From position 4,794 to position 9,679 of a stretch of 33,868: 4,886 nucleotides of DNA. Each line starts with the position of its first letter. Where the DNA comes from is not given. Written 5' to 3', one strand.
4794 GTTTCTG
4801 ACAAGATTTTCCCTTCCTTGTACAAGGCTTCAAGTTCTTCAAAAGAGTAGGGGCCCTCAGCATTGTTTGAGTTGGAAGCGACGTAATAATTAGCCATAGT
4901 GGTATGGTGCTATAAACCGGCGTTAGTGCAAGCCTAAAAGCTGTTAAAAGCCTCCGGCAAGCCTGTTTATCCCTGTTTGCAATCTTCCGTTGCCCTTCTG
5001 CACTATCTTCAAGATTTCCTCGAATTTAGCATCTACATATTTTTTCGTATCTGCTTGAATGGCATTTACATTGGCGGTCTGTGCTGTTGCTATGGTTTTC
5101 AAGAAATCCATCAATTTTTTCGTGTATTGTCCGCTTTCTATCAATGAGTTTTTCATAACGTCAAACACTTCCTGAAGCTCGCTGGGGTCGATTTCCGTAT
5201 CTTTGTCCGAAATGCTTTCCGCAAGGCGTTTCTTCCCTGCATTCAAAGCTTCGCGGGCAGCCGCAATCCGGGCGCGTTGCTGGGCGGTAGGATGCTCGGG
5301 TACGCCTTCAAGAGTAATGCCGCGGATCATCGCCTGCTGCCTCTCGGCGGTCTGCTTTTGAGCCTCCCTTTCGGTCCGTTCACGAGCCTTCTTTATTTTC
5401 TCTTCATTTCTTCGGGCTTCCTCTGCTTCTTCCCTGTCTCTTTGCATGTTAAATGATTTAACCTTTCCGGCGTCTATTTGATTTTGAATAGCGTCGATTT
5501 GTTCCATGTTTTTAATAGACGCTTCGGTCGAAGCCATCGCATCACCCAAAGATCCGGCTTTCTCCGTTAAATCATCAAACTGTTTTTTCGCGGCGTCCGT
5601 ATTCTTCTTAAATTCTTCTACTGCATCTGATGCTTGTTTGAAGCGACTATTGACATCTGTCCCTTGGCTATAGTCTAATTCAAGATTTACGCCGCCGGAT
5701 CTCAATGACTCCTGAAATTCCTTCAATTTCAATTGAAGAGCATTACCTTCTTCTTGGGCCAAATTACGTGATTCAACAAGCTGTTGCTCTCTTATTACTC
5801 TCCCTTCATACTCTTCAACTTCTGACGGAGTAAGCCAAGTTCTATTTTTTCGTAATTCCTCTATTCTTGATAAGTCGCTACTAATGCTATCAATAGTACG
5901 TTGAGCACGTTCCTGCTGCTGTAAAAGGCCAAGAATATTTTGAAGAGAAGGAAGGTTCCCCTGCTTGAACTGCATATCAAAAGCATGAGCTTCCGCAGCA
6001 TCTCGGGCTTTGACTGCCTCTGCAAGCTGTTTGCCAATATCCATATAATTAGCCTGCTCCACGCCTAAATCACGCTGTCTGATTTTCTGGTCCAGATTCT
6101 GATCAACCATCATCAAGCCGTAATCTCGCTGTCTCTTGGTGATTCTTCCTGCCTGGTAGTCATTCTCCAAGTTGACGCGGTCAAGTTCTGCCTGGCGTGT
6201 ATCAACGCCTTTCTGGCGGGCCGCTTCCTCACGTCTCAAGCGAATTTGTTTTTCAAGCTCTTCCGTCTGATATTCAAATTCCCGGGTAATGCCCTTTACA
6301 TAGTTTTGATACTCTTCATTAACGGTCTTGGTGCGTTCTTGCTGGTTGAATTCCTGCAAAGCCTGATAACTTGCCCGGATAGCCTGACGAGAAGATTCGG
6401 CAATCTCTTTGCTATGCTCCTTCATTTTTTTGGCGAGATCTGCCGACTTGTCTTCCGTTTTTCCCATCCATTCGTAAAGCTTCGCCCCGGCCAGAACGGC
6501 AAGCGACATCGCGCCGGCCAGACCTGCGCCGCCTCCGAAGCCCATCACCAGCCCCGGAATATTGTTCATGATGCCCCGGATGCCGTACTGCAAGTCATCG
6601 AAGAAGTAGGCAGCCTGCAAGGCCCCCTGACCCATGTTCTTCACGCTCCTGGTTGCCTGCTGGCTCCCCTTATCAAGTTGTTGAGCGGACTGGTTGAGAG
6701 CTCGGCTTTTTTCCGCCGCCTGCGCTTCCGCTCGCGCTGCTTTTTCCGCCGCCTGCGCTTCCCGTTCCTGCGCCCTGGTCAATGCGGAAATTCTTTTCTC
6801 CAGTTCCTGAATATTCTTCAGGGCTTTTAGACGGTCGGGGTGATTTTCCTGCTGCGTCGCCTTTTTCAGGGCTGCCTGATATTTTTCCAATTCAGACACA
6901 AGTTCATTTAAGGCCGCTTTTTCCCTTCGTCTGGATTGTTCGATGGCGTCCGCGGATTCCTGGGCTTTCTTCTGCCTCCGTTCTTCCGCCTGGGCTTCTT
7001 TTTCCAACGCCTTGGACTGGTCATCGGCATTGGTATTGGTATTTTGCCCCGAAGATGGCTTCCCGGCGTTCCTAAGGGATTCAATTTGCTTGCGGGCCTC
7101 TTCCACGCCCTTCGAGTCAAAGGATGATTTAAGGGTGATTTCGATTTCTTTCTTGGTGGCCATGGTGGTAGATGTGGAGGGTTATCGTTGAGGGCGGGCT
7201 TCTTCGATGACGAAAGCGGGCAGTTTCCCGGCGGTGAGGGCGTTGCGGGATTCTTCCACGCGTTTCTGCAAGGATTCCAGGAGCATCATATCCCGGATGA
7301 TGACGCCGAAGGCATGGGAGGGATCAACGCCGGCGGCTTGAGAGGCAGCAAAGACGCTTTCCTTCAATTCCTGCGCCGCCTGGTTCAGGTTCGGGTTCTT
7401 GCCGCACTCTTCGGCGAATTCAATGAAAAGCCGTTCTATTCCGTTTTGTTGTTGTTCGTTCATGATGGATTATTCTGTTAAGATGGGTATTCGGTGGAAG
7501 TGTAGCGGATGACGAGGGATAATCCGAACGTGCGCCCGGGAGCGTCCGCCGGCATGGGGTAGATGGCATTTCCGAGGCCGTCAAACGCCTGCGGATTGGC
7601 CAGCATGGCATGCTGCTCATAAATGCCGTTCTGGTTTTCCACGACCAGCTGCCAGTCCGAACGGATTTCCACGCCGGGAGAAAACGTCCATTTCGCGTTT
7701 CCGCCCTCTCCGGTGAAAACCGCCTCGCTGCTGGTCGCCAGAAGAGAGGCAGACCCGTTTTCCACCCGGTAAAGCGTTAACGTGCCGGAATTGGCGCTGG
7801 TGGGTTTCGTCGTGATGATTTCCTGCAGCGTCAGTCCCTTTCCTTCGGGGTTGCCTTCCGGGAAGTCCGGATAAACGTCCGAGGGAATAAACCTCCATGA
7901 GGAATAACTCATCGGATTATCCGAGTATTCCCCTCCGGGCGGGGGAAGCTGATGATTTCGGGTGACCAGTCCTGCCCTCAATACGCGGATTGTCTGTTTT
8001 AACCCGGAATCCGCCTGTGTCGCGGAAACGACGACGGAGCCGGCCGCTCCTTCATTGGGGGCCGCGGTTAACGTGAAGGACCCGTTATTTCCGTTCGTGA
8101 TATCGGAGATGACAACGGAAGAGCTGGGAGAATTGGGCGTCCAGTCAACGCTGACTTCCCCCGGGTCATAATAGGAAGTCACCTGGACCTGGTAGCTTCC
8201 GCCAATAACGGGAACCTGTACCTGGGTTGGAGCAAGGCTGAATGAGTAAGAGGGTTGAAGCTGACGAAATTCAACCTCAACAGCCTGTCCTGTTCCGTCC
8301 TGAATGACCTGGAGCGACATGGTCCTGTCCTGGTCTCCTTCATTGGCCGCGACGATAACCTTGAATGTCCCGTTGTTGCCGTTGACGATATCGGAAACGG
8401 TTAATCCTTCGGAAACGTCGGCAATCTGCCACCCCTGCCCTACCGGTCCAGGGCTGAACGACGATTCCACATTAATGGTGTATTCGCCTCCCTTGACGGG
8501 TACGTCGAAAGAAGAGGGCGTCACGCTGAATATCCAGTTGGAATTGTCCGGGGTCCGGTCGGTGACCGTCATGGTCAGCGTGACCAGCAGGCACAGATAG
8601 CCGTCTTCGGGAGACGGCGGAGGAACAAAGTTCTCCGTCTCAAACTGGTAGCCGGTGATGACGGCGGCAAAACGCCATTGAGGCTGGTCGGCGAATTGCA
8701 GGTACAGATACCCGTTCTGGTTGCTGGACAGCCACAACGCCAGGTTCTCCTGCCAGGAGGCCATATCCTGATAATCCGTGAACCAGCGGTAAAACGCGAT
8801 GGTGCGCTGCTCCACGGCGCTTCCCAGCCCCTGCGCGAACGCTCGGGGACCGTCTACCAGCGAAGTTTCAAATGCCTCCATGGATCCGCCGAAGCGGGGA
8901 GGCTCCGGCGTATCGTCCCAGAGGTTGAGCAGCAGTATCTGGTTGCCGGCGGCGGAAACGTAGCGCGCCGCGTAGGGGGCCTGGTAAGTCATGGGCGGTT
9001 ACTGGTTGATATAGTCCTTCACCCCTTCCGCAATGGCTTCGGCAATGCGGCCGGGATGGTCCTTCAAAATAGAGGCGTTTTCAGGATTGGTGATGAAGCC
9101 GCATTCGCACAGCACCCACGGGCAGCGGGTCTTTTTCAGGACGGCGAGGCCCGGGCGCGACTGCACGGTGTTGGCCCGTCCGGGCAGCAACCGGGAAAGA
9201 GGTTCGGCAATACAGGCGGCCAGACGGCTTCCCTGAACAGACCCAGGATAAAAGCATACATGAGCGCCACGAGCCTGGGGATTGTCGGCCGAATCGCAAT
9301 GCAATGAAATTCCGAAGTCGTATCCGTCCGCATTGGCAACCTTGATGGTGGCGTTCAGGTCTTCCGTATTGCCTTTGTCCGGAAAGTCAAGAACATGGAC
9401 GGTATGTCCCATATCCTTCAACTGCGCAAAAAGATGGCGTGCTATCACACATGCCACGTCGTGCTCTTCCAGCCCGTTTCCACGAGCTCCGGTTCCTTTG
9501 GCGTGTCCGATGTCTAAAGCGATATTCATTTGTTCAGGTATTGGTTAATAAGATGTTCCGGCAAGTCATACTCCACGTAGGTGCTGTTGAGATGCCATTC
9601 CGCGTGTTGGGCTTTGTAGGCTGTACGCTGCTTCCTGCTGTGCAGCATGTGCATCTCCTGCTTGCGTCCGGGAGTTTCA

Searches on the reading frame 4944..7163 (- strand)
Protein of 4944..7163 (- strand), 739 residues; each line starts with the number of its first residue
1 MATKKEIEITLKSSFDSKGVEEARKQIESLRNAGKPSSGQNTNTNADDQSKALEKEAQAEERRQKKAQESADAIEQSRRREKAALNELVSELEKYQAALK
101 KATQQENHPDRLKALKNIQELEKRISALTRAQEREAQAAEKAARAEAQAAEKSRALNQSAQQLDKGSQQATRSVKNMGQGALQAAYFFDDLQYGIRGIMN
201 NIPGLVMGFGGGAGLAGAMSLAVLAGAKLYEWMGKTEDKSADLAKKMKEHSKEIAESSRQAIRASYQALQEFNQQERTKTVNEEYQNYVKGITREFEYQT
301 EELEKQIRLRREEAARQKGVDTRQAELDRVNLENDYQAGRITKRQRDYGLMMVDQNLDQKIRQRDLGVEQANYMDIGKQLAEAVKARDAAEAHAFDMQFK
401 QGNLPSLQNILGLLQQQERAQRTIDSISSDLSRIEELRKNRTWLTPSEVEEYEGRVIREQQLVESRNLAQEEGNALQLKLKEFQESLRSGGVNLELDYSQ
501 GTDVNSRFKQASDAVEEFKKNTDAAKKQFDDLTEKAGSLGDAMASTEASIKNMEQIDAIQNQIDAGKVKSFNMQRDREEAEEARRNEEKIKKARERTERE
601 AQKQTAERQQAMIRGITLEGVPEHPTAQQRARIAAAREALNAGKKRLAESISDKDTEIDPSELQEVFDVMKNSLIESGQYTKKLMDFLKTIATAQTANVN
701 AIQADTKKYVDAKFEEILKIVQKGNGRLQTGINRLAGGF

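Call 4: search_protein_families(library=pfam, proteins=[window:4944-7163:-], max_evalue=1)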
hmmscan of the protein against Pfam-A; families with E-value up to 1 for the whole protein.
window:4944-7163:- (739 aa): 0 families

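Call 5: search_protein_families(library=phrogs, proteins=[window:4944-7163:-], max_evalue=0.1)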
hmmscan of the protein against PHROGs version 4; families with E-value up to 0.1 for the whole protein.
window:4944-7163:- (739 aa): 1 family
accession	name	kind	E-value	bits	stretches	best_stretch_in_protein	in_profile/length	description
phrog_167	-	tail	0.00095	17.9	1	19-268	68-341/1555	tail length tape measure protein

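Call 37: search_protein_families(library=padloc, proteins=[window:4944-7163:-], max_evalue=0.1)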
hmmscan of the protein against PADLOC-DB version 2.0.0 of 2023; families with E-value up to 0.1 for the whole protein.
window:4944-7163:- (739 aa): 0 families

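Call 38: search_protein_families(library=ncbifam, proteins=[window:4944-7163:-], max_evalue=0.1)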
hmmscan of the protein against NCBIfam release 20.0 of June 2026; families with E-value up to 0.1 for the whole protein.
window:4944-7163:- (739 aa): 0 families

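Call 64: search_dna_similar(query=window:4944-7163:-, collection=phages, mode=protein, max_evalue=0.001, max_rows=15)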
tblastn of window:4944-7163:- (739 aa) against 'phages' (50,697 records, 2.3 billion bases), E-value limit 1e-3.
Records with a match: 3; places in all: 3; records where one place covers at least 80% of the query: 0.
Best place of each record, by identity: <60% 3.
By first word of the organism name: Akkermansia 3.
By host as written in the record: Akkermansia muciniphila 2; Akkermansia muciniphila NBRC 114322 1.
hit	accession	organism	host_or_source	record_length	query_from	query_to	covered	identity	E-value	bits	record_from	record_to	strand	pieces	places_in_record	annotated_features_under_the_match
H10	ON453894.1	Akkermansia phage Chambord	Akkermansia muciniphila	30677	246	701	62%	37.2%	1e-69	255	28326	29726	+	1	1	tail length tape measure protein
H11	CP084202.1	Akkermansia phage DTMo-2021a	Akkermansia muciniphila NBRC 114322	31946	155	537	52%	37.2%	2e-30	135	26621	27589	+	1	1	record has no annotation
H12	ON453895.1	Akkermansia phage Chantilly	Akkermansia muciniphila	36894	244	359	16%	37.1%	3e-13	80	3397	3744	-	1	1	hypothetical protein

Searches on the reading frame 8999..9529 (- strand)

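Call 4: search_protein_families(library=pfam, proteins=[window:8999-9529:-], max_evalue=1)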
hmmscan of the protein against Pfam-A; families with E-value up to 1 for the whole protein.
window:8999-9529:- (176 aa): 1 family
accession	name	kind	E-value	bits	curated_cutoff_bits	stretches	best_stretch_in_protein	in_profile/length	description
PF01520.23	Amidase_3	-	1.8e-30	106.7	27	1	3-171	1-173/174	N-acetylmuramoyl-L-alanine amidase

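Call 5: search_protein_families(library=phrogs, proteins=[window:8999-9529:-], max_evalue=0.1)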
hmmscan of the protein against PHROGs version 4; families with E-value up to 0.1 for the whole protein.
window:8999-9529:- (176 aa): 5 families
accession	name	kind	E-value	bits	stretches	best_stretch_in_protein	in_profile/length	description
phrog_435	-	lysis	2.9e-39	136.5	1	1-175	113-286/556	endolysin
phrog_2742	-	lysis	2.1e-15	58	1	3-174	4-181/318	endolysin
phrog_489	-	lysis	1.6e-11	44.7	1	11-172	176-350/459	endolysin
phrog_12727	-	lysis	4.3e-05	23.9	1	3-172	165-340/393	endolysin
phrog_17450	-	unknown function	0.08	14.1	0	29-62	40-73/129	-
